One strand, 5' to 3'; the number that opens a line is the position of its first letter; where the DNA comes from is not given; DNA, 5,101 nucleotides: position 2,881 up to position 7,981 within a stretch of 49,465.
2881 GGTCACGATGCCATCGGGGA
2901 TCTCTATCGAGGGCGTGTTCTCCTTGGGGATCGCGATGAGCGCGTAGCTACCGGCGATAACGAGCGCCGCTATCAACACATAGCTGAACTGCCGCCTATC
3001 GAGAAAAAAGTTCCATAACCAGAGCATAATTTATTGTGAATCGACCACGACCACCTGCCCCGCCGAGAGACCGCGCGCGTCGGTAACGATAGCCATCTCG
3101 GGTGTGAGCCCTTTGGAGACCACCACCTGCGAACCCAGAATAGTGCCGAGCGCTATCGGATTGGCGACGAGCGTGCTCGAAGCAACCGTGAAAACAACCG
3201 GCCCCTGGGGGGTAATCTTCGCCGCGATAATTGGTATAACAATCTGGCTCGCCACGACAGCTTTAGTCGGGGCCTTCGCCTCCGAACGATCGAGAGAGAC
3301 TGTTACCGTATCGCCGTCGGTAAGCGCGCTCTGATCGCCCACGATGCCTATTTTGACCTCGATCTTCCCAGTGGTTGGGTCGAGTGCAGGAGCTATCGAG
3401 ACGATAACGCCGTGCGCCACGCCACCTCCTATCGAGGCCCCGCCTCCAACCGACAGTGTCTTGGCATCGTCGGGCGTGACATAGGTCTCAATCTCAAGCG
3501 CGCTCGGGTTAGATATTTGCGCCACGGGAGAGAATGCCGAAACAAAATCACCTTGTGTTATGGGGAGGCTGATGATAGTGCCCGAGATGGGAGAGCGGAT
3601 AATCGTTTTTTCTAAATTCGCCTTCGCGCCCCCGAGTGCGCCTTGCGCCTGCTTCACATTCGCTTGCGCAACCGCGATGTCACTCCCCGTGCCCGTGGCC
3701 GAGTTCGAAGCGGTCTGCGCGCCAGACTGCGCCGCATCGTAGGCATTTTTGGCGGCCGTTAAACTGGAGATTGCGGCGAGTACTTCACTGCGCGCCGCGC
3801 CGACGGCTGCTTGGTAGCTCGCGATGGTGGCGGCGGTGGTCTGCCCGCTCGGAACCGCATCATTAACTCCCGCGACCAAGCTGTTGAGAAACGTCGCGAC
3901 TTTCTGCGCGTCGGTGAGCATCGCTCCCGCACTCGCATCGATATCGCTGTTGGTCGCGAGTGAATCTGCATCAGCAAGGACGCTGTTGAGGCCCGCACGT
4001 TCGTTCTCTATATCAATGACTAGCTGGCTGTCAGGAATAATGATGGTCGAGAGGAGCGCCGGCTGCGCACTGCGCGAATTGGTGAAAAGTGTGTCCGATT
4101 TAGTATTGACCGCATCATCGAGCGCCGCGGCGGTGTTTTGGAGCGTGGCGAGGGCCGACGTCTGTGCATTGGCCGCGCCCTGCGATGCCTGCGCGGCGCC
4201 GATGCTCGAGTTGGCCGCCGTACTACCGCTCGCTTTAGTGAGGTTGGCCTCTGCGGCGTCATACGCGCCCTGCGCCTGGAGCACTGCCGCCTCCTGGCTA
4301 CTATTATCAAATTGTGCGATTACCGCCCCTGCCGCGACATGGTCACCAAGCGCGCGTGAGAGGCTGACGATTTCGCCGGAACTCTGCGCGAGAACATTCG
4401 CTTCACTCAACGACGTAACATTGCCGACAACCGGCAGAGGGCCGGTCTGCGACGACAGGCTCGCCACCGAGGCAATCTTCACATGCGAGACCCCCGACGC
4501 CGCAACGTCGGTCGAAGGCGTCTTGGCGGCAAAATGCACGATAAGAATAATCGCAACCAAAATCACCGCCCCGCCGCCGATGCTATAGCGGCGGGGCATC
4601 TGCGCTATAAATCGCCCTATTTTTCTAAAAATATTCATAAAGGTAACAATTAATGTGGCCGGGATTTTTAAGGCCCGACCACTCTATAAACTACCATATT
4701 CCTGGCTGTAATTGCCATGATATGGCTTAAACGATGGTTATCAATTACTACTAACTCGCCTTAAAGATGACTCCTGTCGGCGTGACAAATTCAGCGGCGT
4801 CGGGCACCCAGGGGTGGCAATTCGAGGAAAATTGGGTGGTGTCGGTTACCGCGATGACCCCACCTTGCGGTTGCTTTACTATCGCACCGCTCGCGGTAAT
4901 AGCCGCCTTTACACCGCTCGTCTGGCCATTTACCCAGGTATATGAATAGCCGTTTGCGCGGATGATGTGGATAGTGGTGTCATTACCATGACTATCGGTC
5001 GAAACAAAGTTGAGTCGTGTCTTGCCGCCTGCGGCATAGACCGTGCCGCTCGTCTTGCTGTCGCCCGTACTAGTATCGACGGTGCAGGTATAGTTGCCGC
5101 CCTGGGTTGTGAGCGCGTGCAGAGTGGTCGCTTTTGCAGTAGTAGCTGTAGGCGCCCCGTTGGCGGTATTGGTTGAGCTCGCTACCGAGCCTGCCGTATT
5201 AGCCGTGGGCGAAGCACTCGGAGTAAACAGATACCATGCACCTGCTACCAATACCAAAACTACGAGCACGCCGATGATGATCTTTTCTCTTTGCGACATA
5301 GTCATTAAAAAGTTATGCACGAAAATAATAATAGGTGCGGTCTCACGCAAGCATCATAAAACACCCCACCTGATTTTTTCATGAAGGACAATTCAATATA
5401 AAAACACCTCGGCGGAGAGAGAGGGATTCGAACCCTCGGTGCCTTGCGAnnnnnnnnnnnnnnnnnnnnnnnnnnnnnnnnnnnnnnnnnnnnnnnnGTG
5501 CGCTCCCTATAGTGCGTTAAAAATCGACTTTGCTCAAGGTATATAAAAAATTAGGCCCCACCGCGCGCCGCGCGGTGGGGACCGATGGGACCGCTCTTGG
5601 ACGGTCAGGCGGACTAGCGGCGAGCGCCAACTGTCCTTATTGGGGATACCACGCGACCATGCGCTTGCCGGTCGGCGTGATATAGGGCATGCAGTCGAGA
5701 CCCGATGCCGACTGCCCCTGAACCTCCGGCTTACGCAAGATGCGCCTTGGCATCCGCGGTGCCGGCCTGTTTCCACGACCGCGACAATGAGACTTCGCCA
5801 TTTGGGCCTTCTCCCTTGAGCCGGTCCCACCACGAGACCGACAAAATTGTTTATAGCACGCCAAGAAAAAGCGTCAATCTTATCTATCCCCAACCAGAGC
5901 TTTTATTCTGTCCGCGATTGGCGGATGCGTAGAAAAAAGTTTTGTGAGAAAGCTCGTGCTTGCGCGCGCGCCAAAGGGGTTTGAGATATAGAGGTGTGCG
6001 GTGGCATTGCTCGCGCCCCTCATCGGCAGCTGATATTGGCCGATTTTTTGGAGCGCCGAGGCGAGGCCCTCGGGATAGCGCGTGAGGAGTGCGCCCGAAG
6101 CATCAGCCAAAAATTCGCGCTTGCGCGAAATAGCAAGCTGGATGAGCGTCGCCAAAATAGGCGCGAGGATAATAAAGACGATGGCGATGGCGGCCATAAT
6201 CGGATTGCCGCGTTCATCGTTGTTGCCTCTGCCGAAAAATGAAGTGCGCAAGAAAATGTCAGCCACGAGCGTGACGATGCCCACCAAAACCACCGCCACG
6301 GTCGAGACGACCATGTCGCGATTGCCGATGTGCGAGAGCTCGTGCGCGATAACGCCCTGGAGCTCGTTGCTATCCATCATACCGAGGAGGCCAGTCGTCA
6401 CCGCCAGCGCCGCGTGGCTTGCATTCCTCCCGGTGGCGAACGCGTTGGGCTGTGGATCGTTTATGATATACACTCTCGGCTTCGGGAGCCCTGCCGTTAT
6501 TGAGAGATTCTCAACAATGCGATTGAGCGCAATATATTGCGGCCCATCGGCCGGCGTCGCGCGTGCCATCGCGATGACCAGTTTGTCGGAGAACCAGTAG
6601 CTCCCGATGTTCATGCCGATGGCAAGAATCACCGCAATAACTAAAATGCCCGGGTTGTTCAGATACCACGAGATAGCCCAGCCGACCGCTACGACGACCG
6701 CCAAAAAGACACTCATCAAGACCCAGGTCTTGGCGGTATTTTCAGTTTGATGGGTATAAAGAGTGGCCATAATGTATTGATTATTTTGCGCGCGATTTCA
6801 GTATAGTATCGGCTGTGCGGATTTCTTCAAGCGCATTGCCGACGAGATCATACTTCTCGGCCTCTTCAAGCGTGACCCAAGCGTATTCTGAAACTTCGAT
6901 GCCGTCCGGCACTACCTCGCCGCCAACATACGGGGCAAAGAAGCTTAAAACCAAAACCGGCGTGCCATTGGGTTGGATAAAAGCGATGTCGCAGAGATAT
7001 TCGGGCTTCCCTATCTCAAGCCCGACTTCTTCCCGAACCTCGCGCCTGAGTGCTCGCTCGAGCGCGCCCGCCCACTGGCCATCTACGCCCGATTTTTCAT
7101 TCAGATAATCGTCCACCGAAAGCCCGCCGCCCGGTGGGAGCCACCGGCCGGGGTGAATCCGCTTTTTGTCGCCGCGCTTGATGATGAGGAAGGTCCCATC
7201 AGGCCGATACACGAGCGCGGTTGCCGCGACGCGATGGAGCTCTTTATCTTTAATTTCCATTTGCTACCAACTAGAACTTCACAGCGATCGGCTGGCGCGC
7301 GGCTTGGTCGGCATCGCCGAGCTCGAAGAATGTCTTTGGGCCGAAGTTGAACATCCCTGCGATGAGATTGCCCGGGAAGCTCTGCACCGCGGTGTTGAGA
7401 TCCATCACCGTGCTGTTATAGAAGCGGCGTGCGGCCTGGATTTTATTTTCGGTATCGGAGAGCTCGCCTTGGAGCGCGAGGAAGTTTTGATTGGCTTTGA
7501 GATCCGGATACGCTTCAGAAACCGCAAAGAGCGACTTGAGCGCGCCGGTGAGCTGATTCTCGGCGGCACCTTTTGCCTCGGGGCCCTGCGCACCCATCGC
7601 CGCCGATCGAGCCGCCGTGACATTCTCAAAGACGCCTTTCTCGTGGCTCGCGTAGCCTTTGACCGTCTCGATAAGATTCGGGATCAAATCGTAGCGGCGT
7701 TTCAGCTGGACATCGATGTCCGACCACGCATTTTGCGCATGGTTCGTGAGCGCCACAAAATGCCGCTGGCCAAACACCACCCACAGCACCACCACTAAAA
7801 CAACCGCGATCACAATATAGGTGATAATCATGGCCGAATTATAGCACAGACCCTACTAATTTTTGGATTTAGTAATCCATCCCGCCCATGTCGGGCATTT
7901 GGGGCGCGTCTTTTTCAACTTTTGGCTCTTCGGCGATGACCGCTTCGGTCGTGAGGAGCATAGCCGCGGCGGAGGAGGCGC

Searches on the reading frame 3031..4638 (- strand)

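Call 49: search_protein_families(library=pfam, max_evalue=0.001, proteins=[window:3031-4638:-])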
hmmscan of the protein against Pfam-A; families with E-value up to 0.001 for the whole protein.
window:3031-4638:- (535 aa): 3 families
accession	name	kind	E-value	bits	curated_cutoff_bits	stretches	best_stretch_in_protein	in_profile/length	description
PF13437.12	HlyD_3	-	7e-15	56.1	22.2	1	347-436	2-97/106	HlyD family secretion protein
PF16576.10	HlyD_D23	-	1.8e-10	40.9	30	1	289-439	50-208/214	Barrel-sandwich domain of CusB or HlyD membrane-fusion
PF13533.13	Biotin_lipoyl_2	-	0.00054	20.2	29.8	0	347-367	3-23/32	Biotin-lipoyl like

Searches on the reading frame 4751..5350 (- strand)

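Call 49: search_protein_families(library=pfam, max_evalue=0.001, proteins=[window:4751-5350:-])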
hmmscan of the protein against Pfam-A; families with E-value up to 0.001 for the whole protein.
window:4751-5350:- (199 aa): 1 family
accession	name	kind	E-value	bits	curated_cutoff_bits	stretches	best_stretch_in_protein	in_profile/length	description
PF04612.17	T2SSM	-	0.00055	20.6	27.8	1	16-84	9-80/160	Type II secretion system (T2SS), protein M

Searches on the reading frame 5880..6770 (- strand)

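Call 49: search_protein_families(library=pfam, max_evalue=0.001, proteins=[window:5880-6770:-])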
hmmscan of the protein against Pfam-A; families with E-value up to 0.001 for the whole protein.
window:5880-6770:- (296 aa): 1 family
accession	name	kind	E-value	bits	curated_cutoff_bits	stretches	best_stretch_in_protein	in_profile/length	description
PF01435.24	Peptidase_M48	-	1.9e-34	119.6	20.3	1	82-293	7-183/186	Peptidase family M48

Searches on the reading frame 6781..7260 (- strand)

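Call 49: search_protein_families(library=pfam, max_evalue=0.001, proteins=[window:6781-7260:-])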
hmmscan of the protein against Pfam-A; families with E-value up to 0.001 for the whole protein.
window:6781-7260:- (159 aa): 1 family
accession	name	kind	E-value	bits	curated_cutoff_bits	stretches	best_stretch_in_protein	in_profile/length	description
PF00293.34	NUDIX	-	9.9e-16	58.4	21.1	1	9-137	2-121/134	NUDIX domain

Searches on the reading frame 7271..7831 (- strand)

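Call 49: search_protein_families(library=pfam, max_evalue=0.001, proteins=[window:7271-7831:-])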
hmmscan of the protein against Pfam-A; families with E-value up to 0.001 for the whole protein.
window:7271-7831:- (186 aa): 1 family
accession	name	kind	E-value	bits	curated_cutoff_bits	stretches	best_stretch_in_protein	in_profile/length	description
PF04011.17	LemA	-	5.8e-62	208.4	26.2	1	35-186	1-149/149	LemA family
